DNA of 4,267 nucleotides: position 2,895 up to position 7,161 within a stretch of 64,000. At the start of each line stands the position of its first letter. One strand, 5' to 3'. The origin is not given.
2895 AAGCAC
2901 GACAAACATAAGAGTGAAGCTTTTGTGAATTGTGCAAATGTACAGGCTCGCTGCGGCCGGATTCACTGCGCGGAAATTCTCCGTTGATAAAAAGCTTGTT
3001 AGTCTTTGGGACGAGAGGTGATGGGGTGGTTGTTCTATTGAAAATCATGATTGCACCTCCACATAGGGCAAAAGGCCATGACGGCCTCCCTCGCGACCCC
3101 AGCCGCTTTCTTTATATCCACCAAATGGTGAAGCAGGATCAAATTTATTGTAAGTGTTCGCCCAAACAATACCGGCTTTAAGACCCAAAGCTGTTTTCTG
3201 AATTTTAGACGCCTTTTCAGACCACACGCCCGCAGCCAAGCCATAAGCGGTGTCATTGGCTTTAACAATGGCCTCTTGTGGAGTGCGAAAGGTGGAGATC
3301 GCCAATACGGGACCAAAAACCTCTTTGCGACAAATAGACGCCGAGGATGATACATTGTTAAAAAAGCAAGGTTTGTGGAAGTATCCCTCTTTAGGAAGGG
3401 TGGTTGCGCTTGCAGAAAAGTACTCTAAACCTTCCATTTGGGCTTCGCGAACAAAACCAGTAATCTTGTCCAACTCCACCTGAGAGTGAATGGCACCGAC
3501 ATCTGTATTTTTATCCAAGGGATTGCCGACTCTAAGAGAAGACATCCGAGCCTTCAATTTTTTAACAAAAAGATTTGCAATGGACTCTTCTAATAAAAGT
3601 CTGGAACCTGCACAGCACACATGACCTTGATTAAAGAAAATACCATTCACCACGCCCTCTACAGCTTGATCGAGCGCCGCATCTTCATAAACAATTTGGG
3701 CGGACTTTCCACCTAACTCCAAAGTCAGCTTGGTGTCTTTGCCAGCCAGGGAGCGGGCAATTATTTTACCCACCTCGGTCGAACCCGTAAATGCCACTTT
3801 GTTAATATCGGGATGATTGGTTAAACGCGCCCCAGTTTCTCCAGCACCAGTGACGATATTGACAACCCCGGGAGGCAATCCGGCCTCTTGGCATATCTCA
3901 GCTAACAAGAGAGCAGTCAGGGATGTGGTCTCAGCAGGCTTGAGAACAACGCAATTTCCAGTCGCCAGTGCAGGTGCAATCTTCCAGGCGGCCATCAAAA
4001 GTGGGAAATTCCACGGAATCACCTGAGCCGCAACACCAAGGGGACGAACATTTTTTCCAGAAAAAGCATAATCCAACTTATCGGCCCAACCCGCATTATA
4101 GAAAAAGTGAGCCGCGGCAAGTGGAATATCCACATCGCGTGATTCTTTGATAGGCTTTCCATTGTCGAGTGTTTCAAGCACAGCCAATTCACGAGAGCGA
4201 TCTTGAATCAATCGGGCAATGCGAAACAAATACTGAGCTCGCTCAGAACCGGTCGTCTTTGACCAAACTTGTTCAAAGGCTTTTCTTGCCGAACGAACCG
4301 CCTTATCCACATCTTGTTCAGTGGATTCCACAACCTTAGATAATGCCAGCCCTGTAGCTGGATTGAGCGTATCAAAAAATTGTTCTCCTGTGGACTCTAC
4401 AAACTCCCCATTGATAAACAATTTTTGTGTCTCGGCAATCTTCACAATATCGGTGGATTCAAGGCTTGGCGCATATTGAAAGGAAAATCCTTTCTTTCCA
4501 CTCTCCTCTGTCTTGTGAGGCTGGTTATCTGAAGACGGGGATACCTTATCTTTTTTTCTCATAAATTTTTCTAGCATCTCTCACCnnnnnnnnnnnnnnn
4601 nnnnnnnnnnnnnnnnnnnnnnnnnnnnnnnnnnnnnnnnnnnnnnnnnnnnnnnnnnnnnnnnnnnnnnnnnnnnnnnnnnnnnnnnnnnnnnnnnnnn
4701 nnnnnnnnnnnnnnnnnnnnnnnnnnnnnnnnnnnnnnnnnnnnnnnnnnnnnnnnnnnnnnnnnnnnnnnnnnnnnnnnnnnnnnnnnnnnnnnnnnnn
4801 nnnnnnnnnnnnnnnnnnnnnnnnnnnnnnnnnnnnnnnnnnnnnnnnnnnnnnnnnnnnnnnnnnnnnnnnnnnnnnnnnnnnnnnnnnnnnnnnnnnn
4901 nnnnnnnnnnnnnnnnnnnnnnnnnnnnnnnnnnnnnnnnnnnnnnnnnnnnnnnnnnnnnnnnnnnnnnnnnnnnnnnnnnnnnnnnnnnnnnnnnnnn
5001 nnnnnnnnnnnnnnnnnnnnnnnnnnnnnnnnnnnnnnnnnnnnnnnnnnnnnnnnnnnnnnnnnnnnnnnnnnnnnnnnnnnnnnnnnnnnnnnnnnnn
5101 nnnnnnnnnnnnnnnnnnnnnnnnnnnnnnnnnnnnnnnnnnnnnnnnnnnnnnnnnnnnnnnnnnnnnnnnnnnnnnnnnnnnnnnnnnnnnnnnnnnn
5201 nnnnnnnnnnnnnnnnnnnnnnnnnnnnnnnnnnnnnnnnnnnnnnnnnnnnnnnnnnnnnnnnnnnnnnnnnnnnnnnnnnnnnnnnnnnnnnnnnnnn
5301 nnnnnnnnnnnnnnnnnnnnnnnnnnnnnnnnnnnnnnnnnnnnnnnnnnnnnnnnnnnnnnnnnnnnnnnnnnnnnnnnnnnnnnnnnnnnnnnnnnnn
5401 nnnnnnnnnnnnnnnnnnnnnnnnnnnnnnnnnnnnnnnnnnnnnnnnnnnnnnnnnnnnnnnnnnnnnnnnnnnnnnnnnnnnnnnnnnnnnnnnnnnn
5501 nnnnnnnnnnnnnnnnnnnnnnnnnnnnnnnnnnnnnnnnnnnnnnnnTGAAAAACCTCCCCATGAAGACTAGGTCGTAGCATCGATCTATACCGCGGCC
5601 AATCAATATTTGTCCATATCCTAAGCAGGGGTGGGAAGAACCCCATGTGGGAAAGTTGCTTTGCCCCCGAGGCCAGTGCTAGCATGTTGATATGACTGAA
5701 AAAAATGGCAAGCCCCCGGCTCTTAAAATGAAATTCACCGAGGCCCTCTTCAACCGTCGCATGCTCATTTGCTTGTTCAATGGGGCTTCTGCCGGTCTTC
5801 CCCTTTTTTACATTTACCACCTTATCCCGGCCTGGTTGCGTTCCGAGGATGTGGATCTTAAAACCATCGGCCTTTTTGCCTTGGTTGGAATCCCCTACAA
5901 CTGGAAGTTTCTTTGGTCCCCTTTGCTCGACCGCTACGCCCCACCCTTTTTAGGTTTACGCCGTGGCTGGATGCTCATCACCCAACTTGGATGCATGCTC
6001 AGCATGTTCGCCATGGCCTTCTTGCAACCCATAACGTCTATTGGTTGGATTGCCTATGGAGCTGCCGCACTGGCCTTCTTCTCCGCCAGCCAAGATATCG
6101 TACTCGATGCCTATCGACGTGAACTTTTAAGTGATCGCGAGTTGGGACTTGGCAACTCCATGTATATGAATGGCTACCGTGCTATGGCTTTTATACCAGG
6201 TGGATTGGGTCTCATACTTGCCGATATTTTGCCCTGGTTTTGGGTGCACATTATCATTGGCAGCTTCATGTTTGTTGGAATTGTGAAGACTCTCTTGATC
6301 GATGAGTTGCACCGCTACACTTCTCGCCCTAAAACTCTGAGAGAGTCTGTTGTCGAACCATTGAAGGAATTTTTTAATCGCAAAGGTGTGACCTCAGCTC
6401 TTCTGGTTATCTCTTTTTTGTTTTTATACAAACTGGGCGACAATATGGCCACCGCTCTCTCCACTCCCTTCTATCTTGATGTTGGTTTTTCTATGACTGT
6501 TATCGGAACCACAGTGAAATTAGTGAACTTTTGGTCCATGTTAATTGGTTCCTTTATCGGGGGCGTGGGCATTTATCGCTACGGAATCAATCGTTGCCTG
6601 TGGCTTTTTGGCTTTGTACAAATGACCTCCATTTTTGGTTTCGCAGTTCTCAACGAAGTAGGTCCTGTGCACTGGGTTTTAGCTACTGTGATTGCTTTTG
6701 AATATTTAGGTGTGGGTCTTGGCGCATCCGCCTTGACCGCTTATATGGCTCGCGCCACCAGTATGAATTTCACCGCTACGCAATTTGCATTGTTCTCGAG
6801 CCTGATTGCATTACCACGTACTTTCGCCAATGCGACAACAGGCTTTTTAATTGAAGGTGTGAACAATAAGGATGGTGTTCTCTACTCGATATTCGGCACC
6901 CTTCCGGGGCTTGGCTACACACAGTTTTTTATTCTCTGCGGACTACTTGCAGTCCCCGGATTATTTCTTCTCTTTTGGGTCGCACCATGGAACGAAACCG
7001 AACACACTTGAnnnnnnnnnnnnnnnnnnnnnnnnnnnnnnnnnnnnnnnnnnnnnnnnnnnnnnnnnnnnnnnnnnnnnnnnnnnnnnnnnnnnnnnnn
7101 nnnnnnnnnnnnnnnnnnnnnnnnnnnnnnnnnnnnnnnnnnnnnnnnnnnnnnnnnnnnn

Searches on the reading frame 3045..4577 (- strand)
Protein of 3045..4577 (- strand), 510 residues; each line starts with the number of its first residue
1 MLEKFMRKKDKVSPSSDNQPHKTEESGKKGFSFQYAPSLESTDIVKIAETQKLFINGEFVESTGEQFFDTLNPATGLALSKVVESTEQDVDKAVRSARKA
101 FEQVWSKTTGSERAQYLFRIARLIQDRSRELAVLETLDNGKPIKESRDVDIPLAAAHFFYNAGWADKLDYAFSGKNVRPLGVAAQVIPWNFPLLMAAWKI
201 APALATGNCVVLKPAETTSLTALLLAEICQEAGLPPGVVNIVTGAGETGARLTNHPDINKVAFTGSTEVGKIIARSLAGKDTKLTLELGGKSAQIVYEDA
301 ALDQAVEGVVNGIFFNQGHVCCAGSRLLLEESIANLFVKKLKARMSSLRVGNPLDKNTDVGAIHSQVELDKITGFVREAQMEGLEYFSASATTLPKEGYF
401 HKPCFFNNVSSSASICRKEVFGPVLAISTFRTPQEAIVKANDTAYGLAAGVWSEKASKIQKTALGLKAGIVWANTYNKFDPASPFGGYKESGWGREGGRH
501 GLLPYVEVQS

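Call 53: search_protein_families(library=pfam, proteins=[window:3045-4577:-], max_evalue=0.00001)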
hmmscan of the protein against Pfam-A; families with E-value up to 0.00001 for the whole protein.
window:3045-4577:- (510 aa): 1 family
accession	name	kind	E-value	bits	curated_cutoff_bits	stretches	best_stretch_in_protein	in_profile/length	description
PF00171.27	Aldedh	-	2.2e-157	524.7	23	1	59-509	1-459/461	Aldehyde dehydrogenase family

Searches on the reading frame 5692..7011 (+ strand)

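Call 53: search_protein_families(library=pfam, proteins=[window:5692-7011:+], max_evalue=0.00001)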
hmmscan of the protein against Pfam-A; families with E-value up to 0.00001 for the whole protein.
window:5692-7011:+ (439 aa): 2 families
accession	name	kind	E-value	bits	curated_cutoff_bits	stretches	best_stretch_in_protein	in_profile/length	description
PF07690.21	MFS_1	-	1.4e-18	67.4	33.4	1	72-377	49-344/347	Major Facilitator Superfamily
PF13000.13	Acatn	-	2.7e-11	43.2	23.7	1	33-110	11-90/546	Acetyl-coenzyme A transporter 1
